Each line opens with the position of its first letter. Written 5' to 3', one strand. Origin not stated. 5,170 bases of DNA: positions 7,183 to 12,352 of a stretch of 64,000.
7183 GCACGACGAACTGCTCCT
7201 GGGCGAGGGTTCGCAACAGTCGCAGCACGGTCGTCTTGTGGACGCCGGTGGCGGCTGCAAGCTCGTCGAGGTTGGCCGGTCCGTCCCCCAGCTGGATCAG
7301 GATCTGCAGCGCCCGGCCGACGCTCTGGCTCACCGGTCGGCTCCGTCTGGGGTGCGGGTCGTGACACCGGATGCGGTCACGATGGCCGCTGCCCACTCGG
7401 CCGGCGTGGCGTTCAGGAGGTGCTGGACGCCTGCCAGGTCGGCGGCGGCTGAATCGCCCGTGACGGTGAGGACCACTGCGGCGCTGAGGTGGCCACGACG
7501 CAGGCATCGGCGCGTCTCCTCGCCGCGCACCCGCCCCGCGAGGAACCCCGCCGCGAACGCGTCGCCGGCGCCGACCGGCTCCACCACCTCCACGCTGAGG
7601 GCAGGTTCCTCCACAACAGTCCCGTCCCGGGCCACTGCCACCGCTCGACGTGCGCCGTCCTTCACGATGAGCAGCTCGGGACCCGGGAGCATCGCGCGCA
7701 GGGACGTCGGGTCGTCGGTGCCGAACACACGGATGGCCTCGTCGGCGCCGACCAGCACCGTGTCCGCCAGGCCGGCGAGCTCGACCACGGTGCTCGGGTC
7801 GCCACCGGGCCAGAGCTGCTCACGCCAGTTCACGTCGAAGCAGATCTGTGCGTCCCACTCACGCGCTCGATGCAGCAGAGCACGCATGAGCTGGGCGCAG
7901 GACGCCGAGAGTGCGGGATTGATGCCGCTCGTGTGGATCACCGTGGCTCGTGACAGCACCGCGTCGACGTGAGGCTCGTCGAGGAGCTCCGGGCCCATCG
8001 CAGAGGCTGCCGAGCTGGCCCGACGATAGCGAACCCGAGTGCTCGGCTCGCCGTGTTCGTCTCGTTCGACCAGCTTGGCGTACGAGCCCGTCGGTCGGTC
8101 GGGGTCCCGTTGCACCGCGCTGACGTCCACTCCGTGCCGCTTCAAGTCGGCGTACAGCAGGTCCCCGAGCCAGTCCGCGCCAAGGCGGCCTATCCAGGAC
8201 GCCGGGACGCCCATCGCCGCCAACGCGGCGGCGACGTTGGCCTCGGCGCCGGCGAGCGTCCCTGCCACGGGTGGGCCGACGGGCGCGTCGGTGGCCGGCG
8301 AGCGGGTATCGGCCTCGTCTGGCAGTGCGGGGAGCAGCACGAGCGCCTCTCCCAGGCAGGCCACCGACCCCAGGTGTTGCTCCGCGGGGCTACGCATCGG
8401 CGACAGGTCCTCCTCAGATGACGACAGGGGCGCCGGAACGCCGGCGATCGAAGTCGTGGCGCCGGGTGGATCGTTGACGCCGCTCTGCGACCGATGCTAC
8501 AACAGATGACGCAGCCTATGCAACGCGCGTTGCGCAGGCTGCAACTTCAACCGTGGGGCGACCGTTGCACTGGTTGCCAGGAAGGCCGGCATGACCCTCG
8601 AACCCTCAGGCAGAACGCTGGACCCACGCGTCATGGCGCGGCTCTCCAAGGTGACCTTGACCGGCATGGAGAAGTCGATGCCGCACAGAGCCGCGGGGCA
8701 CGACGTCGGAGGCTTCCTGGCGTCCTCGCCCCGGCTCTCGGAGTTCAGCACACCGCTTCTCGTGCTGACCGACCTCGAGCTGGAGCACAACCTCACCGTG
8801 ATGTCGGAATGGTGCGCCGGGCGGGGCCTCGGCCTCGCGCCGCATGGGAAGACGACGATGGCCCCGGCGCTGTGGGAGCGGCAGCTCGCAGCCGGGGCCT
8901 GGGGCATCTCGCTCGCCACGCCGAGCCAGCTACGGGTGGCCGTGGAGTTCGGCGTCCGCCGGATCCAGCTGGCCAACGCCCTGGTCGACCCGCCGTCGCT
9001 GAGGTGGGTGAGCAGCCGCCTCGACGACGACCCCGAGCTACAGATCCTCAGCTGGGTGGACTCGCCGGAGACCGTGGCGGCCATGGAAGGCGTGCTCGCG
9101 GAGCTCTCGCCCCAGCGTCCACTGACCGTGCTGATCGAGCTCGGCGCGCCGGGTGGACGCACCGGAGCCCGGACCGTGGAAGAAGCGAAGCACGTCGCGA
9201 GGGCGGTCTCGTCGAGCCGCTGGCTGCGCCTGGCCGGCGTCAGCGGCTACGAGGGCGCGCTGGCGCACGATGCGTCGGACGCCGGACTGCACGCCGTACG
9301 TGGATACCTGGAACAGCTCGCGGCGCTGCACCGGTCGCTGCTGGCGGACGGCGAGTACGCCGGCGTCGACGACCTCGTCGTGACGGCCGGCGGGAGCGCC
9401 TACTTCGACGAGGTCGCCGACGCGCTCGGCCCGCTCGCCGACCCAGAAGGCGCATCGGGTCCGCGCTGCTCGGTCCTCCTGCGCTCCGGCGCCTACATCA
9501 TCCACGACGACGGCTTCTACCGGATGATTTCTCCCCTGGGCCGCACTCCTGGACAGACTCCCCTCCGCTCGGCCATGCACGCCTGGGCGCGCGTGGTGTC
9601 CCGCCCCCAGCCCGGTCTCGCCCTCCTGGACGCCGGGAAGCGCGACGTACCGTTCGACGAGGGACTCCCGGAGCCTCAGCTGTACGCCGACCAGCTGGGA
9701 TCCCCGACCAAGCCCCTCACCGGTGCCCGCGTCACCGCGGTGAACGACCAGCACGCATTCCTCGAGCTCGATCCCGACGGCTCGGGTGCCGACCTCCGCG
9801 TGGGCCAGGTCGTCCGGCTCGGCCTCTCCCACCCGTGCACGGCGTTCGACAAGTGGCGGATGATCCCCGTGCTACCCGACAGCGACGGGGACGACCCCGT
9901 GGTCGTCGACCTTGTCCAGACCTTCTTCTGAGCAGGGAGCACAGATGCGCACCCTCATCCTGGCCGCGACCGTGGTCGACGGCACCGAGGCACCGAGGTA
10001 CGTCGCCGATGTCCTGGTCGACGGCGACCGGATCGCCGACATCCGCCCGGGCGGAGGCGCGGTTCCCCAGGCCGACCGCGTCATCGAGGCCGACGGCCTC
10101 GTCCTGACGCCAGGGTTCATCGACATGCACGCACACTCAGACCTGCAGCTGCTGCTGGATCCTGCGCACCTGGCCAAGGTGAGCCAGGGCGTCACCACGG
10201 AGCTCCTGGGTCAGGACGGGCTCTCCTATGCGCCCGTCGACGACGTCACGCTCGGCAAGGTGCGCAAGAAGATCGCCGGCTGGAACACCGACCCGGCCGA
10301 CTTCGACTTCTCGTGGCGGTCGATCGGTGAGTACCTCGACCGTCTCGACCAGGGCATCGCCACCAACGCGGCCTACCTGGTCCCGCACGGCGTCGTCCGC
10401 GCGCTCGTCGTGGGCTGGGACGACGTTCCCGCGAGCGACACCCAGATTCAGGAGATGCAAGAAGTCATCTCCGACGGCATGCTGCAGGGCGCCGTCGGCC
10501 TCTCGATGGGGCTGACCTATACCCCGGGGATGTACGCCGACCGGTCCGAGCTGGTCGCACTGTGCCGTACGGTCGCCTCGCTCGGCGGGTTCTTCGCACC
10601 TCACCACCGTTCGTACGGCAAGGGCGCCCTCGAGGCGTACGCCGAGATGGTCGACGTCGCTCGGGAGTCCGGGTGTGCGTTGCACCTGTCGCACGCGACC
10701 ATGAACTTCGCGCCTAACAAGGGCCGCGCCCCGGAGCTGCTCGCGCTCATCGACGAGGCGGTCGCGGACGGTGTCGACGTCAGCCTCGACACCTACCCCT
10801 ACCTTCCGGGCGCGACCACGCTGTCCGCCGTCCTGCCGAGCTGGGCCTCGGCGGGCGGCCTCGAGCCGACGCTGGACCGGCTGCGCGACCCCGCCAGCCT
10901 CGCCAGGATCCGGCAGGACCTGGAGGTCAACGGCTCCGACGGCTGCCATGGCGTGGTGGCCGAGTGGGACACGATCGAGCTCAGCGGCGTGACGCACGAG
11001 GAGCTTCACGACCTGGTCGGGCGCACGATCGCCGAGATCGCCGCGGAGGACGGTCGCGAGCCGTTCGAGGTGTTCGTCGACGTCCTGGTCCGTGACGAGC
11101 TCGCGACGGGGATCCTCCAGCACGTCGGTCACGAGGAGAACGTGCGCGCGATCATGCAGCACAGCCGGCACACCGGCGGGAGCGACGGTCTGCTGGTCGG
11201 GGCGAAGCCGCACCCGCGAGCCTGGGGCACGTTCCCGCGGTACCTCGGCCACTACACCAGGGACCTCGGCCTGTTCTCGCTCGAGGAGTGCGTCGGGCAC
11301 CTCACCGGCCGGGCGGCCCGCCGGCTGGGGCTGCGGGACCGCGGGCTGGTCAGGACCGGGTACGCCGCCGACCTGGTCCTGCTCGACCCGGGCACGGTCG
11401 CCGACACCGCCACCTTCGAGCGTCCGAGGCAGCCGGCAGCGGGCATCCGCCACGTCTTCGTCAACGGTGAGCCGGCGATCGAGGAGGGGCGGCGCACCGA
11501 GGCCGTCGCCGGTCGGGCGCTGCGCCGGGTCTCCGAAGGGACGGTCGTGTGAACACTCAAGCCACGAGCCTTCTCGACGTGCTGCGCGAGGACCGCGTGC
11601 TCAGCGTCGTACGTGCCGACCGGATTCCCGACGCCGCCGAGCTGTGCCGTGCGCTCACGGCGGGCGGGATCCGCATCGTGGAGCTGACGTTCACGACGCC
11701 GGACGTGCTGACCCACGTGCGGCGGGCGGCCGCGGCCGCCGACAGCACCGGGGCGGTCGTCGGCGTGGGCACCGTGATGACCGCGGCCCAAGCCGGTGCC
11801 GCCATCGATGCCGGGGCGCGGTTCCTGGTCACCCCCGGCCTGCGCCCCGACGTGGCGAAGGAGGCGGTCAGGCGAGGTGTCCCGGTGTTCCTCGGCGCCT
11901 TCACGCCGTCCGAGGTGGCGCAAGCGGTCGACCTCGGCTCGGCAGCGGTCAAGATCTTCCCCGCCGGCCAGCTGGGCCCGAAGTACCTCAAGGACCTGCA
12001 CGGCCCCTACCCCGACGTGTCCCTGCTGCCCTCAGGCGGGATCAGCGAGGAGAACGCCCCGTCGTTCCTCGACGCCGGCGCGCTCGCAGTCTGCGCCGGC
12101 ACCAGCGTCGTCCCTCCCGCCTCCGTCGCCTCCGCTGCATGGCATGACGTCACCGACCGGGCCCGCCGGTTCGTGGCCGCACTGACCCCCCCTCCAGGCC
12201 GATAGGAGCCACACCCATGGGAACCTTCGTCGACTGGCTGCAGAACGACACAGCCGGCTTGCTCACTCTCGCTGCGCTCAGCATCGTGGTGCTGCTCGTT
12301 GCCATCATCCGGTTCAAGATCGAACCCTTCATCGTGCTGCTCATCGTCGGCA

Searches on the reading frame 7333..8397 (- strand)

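Call 70: search_protein_families(library=pfam, proteins=[window:7333-8397:-], max_evalue=0.00001)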
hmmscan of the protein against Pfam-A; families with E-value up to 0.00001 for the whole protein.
window:7333-8397:- (355 aa): 1 family
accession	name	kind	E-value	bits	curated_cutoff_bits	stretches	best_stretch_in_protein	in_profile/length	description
PF00294.29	PfkB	-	1.3e-45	156.5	25.8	1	40-317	27-297/302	pfkB family carbohydrate kinase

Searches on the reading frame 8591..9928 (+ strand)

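Call 70: search_protein_families(library=pfam, proteins=[window:8591-9928:+], max_evalue=0.00001)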
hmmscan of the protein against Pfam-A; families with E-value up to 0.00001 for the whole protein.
window:8591-9928:+ (446 aa): 1 family
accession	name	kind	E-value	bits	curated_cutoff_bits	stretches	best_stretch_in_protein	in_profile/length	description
PF14031.13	D-ser_dehydrat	-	6.1e-21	75.3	22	1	328-427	1-96/97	Putative serine dehydratase domain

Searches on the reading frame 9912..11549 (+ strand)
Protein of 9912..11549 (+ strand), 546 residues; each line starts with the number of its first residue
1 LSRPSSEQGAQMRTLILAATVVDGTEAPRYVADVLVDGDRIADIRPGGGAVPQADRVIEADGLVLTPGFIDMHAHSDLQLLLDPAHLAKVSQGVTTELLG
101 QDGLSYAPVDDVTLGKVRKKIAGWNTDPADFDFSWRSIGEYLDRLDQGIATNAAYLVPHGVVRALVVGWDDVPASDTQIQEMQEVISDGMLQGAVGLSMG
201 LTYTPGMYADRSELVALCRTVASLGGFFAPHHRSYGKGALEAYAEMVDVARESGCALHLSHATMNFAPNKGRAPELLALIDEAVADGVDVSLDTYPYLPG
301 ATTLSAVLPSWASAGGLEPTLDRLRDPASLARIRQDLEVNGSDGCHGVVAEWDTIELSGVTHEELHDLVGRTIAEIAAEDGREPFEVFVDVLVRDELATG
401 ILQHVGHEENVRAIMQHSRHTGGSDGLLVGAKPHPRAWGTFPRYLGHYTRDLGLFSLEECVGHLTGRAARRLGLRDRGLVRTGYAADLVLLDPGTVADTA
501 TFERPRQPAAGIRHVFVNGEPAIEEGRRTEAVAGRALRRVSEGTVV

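Call 70: search_protein_families(library=pfam, proteins=[window:9912-11549:+], max_evalue=0.00001)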
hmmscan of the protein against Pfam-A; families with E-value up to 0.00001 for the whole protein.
window:9912-11549:+ (546 aa): 2 families
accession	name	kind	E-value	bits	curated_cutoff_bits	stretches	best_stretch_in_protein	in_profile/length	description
PF07969.17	Amidohydro_3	-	7.4e-42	144.8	29.7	1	56-521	1-470/472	Amidohydrolase family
PF01979.26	Amidohydro_1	-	1.4e-07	31.5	25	0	450-519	276-342/345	Amidohydrolase family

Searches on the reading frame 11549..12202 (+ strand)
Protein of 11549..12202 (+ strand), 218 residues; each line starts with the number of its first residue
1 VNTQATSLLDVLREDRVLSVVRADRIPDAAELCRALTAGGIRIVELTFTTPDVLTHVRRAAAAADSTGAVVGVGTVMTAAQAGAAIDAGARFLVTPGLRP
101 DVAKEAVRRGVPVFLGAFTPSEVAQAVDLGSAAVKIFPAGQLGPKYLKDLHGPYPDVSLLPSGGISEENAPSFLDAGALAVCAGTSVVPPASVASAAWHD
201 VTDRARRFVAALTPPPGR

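Call 71: search_protein_families(library=pfam, proteins=[window:11549-12202:+], max_evalue=0.00001)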
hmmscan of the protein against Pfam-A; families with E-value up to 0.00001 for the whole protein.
window:11549-12202:+ (218 aa): 1 family
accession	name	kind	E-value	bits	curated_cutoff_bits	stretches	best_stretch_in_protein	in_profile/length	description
PF01081.25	Aldolase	-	1e-45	156.1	27.8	1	10-202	3-194/196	KDPG and KHG aldolase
